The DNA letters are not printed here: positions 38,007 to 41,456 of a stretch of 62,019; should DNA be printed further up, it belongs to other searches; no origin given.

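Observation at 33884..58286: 24-kb operon of eight secreted giant proteins (three parallel beta-helix enzymes interleaved with SLH anchors) behind an LplABC-type importer: an uncharacterised Gram-positive surface glycan-processing apparatus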

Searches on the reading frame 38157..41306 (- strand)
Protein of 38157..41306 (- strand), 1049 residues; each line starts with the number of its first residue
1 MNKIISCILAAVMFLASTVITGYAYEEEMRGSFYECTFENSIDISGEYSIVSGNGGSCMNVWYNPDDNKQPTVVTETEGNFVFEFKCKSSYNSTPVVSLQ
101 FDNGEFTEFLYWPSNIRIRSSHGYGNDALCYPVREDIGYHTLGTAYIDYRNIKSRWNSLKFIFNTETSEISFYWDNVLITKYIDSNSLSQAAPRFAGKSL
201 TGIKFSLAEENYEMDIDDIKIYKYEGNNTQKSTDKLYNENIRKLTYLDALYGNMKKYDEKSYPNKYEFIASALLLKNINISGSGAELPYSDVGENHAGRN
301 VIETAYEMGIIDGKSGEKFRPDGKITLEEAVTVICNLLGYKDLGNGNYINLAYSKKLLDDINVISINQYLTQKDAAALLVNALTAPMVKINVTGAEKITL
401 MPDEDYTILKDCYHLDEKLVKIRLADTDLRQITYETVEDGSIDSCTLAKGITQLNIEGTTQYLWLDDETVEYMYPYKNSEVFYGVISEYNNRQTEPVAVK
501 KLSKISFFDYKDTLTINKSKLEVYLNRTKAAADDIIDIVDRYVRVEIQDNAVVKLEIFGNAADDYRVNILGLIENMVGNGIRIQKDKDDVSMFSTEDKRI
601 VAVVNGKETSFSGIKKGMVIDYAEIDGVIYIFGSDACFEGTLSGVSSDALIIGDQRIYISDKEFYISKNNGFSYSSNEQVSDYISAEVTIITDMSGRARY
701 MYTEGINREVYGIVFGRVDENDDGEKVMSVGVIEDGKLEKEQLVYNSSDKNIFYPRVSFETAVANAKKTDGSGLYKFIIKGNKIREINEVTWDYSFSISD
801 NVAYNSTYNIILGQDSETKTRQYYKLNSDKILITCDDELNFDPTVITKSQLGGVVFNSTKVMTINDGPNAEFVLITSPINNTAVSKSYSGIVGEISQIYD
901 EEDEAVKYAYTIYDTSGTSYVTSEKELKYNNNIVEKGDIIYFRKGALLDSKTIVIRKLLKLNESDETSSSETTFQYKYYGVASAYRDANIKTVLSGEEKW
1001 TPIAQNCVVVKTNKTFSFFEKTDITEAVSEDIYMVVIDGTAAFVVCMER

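Call 4: search_protein_families(library=pfam, proteins=[window:38157-41306:-], max_evalue=0.01)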
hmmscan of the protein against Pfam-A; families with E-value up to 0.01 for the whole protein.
window:38157-41306:- (1049 aa): 2 families
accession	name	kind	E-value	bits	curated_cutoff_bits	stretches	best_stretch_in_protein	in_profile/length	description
PF00395.25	SLH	-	1.1e-08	35.3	20.8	1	288-330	1-43/44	S-layer homology domain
PF21477.3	FERM_C_FAK1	-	0.0069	17.3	27.7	0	518-550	65-96/99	FAK1/PYK2, FERM domain C-lobe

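Call 5: search_protein_families(library=ncbifam, proteins=[window:38157-41306:-], max_evalue=0.01)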
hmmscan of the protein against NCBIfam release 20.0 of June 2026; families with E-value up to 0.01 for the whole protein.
window:38157-41306:- (1049 aa): 0 families

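Call 34: find_homologous_proteins(query=window:38157-41306:-, max_evalue=0.001)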
Query window:38157-41306:- (1049 aa): 293 proteins with E <= 0.001 among 8000 candidates; the best 120 are listed.
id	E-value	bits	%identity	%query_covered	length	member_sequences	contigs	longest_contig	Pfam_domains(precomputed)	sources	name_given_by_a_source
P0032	0.0e+0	2333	100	100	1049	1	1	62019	PF00395.26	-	-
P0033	3.3e-5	40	34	10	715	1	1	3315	PF00395.26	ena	-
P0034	5.5e-5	39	38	10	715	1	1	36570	PF00395.26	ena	-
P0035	8.0e-5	39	37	10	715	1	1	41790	PF00395.26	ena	-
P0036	8.2e-5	39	38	9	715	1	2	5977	PF00395.26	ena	-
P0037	1.0e-4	39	37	10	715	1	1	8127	PF00395.26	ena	-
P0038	1.1e-4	39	39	9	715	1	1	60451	PF00395.26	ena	-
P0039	1.1e-4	38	36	9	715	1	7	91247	PF00395.26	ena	-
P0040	1.3e-4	38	34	10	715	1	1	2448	PF00395.26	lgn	-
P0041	1.4e-4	38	38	9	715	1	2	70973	PF00395.26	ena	-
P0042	1.5e-4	38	35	9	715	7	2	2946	PF00395.26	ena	-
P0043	1.5e-4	38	34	10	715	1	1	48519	PF00395.26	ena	-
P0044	1.5e-4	38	34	10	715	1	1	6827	PF00395.26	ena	-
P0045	1.5e-4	38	34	10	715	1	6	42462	PF00395.26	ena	-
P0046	1.5e-4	38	34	10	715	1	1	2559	PF00395.26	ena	-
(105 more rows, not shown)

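Call 56: search_protein_families(library=pfam, proteins=[window:38157-41306:-], max_evalue=5)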
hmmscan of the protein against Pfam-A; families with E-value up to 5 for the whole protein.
window:38157-41306:- (1049 aa): 3 families
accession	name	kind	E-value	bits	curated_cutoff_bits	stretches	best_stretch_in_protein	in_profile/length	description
PF00395.25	SLH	-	1.1e-08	35.3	20.8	1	288-330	1-43/44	S-layer homology domain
PF21477.3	FERM_C_FAK1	-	0.0069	17.3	27.7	0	518-550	65-96/99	FAK1/PYK2, FERM domain C-lobe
PF24284.1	DUF7472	-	0.23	12.1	27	1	2-28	9-35/65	Family of unknown function (DUF7472)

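Call 83: search_solved_structures(query=A3, max_evalue=1)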
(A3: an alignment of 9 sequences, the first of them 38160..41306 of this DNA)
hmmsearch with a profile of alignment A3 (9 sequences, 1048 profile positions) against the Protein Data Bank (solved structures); distinct sequences matched with E-value up to 1: 8.
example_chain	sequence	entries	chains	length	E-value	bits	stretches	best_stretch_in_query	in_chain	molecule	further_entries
6bt4_A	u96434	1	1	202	8.4e-15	56.8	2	275-338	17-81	S-layer protein sap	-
3pyw_A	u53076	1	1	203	4.7e-14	54.3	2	282-338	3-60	S-layer protein sap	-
8bys_A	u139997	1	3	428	1.8e-07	32.5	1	260-362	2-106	S-layer homology domain-containing protein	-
6cwc_A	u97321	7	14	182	4.7e-07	31.1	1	233-357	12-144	Surface (S-) layer glycoprotein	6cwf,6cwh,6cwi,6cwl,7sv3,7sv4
6cwr_A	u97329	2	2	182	1.5e-06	29.5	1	233-357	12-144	Surface (S-) layer glycoprotein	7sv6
6cwm_A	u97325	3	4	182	1.7e-06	29.3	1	233-357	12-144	Surface (S-) layer glycoprotein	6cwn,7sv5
8bz2_A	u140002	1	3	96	2.6e-06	28.7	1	281-358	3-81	S-layer homology domain-containing protein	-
2gi4_A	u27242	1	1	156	0.16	12.8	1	67-154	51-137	possible phosphotyrosine protein phosphatase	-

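Call 99: predict_structure(alignment_id=A3)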
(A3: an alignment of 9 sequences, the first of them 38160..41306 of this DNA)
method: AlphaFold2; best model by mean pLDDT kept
length: 1049 residues; sequences in the alignment: 9
mean_pLDDT: 77.7   pTM: 0.47
mean pLDDT of the five models: 77.7, 77.3, 76.9, 75.5, 74.8
residues with pLDDT >= 90: 146; 70-90: 650; 50-70: 198; < 50: 55
segments of 3 or more residues with pLDDT < 50: 1-7, 16-41, 141-144, 226-232
pLDDT, mean of each block of 10 residues (from residue 1): 46 48 33 28 65 65 67 77 86 85 82 74 61 68 55 81 83 83 74 79 85 81 52 70 90 79 90 90 76 84 89 72 88 91 75 85 82 92 87 59 85 91 87 91 90 87 91 85 88 83 82 80 88 87 87 87 76 81 76 74 88 87 86 90 85 82 81 82 85 89 77 82 75 81 72 71 86 86 82 59 62 65 67 77 79 62 64 68 63 86 76 83 83 85 64 74 57 71 88 88 86 84 87 82 84
secondary structure, 60 per line:
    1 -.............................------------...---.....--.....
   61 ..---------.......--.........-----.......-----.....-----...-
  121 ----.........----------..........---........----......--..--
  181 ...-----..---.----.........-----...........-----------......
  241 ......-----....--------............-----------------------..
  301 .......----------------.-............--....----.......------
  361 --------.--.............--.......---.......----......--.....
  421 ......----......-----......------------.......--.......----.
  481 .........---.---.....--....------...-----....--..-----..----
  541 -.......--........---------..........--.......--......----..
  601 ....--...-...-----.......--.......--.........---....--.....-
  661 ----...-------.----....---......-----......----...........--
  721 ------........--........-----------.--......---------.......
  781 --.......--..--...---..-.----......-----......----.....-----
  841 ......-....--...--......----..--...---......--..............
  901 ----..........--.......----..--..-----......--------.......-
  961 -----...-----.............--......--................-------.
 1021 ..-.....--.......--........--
elements in order (helices of 4 or more, strands of 3 or more residues): H2-30 E43-45 E49-53 E56-62 E72-78 E81-89 E95-101 E107-111 E117-119 H125-128 E129-133 H144-153 E157-164 E169-174 E181-183 E199-207 E213-223 H235-246 H252-255 H265-275 H299-307 H327-337 H340-343 H348-354 H372-384 E387-393 E397-403 H408-413 E416-426 E431-436 E442-447 E460-466 E469-475 E480-489 E504-507 E514-516 E522-525 E542-548 E551-558 E568-577 E580-586 E589-594 E599-604 E607-609 E619-625 E628-634 E637-645 E649-652 E655-659 E665-667 H680-683 E687-692 E698-703 E708-718 E727-734 E737-744 H759-764 E774-780 E783-789 E796-798 E810-815 E821-826 E831-835 E841-846 H848-851 E854-856 E859-864 E873-875 E882-884 E887-900 E905-914 E917-923 E939-944 E953-959 E966-968 E974-986 E989-994 E997-1012 E1020-1022 H1024-1027 E1031-1037 E1040-1047

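Call 101: fold_search(model_id=the predicted structure, library=pdb)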
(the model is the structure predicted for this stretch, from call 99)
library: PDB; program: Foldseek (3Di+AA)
matches with E <= 10: 1431; with E <= 0.001: 55
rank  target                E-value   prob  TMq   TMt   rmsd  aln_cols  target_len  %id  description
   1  5mqr                  3.4e-06  1.00  0.12  0.11  17.7       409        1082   12  Sialidase BT_1020 (released 2017-03-22)
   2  9qc8_B                1.4e-05  1.00  0.12  0.11  22.0       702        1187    8  BoNT-NTNH-HA70 complex from Clostridium botulinum Serotype B1 (released 2025-09-10)
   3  9qco_A                2.2e-05  1.00  0.11  0.11   7.3       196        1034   13  NTNH-HA70 complex from Clostridium botulinum Serotype B1 (released 2025-09-10)
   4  1kit                  3.5e-05  0.60  0.10  0.12  44.2      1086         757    8  VIBRIO CHOLERAE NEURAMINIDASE (released 1997-06-05)
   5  9ea9_B                3.9e-05  1.00  0.12  0.11  20.3       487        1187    9  Crystal structure of BoNT/A-NTNH-HA70 -VHH_F12-VHH_H7-Fab_NTNH complex (released 2025-09-17)
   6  3hbk                  5.1e-05  1.00  0.10  0.37   9.6       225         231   12  Crystal structure of putative glycosyl hydrolase, was Domain of Unknown Function (DUF1080) (YP_001302580.1) from Parabac (released 2009-05-26)
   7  6cwl_B                5.6e-05  1.00  0.12  0.69   3.9       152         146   20  Crystal structure of SpaA-SLH in complex with beta-D-GlcNAc-(1->3)-4,6-Pyr-beta-D-ManNAcOMe (released 2018-08-15)
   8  9arj_B                5.6e-05  1.00  0.12  0.11  11.9       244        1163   14  CryoEM structure of BoNT-NTNH-OrfX2 complex from Clostridium botulinum E1, major class (released 2025-01-22)
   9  7sv4                  5.9e-05  1.00  0.12  0.65   3.9       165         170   19  Crystal structure of SpaA-SLH in complex with 4,6-Pyr-beta-D-ManNAc-(1->4)-beta-D-GlcNAc-(1->3)-4,6-Pyr-beta-D-ManNAcOMe (released 2022-03-09)
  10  1w0o                  6.5e-05  0.66  0.10  0.14  45.0      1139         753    9  Vibrio cholerae sialidase (released 2004-07-08)
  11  4zkt_B                6.9e-05  1.00  0.12  0.11   8.0       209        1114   14  Crystal structure of the progenitor M complex of Clostridium botulinum type E neurotoxin (released 2015-12-23)
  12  3v0a_B                6.9e-05  1.00  0.12  0.11  18.6       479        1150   10  2.7 angstrom crystal structure of BoNT/Ai in complex with NTNHA (released 2012-03-14)
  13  2a71_A                7.2e-05  1.00  0.10  0.38  10.2       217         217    9  Crystal structure of Emp47p carbohydrate recognition domain (CRD), orthorhombic crystal form (released 2006-01-31)
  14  7sv5_B                7.6e-05  1.00  0.12  0.70   4.0       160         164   19  Crystal structure of SpaA-SLH/G109A in complex with 4,6-Pyr-beta-D-ManNAc-(1->4)-beta-D-GlcNAcOMe (released 2022-03-09)
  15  4jqt_A                7.6e-05  1.00  0.13  0.28   7.2       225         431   12  Crystal structure of a putative glycosyl hydrolase (BT3469) from Bacteroides thetaiotaomicron VPI-5482 at 2.49 A resol (released 2013-04-17)
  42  6cwc_B                6.2e-04  1.00  0.12  0.64   4.3       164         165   22  Crystal structure of SpaA-SLH (released 2018-08-15)
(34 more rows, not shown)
